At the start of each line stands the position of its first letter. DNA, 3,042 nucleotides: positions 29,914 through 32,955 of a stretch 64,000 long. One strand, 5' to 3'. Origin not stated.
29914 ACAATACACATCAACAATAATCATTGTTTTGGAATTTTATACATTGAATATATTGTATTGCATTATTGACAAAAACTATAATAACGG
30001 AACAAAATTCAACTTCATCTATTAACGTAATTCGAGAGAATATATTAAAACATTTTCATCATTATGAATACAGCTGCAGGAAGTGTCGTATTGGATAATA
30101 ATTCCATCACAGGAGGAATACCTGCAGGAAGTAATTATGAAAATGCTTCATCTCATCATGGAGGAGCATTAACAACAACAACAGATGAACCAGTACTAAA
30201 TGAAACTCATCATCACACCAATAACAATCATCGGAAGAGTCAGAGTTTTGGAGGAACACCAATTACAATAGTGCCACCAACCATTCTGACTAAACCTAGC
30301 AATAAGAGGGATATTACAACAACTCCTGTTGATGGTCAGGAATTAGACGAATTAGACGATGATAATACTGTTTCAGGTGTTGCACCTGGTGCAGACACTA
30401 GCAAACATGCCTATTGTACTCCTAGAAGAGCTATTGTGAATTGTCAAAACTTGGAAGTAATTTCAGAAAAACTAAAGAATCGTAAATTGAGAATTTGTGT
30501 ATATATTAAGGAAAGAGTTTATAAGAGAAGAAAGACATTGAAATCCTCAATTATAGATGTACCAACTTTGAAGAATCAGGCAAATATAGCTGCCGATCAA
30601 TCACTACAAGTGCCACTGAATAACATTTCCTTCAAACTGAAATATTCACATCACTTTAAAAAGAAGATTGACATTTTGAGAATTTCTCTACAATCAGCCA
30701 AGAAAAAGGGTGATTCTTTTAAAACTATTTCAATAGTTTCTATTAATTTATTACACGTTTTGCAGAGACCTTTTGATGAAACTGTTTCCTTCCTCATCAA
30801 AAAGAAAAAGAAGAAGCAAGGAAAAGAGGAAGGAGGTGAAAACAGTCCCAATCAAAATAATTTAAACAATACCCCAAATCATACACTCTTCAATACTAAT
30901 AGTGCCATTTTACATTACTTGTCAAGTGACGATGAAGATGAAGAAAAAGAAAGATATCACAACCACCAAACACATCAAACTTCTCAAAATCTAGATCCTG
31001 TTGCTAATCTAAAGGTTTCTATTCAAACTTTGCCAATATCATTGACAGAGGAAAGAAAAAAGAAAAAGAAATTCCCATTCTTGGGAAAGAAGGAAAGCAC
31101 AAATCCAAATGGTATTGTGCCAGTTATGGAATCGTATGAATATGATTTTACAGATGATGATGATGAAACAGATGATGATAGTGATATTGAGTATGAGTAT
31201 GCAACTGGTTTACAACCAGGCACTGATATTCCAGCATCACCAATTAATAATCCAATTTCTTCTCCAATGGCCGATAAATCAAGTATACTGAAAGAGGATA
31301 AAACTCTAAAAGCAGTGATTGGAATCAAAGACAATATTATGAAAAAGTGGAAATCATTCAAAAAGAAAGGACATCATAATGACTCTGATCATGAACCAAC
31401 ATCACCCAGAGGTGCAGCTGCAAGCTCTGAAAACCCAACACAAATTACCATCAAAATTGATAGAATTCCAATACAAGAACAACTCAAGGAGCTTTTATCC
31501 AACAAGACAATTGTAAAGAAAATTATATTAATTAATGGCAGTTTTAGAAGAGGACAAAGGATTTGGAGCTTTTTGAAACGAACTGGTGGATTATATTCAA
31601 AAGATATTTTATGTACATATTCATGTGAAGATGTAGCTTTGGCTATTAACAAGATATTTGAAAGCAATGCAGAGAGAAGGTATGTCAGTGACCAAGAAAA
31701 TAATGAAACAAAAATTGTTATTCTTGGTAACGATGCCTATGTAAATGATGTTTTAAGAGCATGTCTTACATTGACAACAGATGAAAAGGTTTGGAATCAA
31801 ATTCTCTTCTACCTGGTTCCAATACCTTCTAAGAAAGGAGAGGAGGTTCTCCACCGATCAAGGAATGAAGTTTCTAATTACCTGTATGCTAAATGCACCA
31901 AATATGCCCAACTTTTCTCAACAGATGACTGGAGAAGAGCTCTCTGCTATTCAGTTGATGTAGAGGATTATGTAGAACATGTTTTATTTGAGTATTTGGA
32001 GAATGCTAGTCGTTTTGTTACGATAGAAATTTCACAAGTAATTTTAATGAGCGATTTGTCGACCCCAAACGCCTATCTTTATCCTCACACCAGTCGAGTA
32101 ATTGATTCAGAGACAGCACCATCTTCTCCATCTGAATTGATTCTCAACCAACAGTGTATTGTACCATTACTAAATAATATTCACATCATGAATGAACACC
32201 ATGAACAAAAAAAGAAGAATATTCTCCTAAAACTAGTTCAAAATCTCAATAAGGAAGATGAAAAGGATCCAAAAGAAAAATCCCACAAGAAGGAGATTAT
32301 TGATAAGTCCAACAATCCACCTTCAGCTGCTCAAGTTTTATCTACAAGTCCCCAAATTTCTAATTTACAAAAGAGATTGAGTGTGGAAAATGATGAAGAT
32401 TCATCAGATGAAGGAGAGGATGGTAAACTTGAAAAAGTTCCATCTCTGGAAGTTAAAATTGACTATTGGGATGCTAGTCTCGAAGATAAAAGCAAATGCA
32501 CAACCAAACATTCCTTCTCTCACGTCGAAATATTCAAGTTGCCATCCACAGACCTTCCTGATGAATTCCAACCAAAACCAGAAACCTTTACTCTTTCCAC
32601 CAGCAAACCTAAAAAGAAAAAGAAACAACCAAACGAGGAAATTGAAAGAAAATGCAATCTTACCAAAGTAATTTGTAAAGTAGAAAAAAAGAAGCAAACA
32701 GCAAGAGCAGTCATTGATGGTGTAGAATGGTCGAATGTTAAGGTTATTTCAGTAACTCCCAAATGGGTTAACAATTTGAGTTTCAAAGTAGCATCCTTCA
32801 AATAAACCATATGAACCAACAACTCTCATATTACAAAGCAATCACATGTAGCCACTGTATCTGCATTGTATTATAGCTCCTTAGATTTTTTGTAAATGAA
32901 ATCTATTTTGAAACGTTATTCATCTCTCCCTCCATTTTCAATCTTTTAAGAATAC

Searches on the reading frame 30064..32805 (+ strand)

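Call 35: search_protein_families(library=pfam, proteins=[window:30064-32805:+], max_evalue=0.00001)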
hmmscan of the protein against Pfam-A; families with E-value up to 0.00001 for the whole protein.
window:30064-32805:+ (913 aa): 2 families
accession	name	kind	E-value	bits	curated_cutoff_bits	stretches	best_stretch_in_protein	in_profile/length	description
PF10254.14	Pacs-1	-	4.1e-22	79.2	25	1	472-902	3-399/413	PACS-1 cytosolic sorting protein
PF25332.1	C2_PACS_N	-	2.9e-09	37.4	27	1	144-252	41-145/170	N-terminal C2 domain of phosphofurin acidic cluster sorting protein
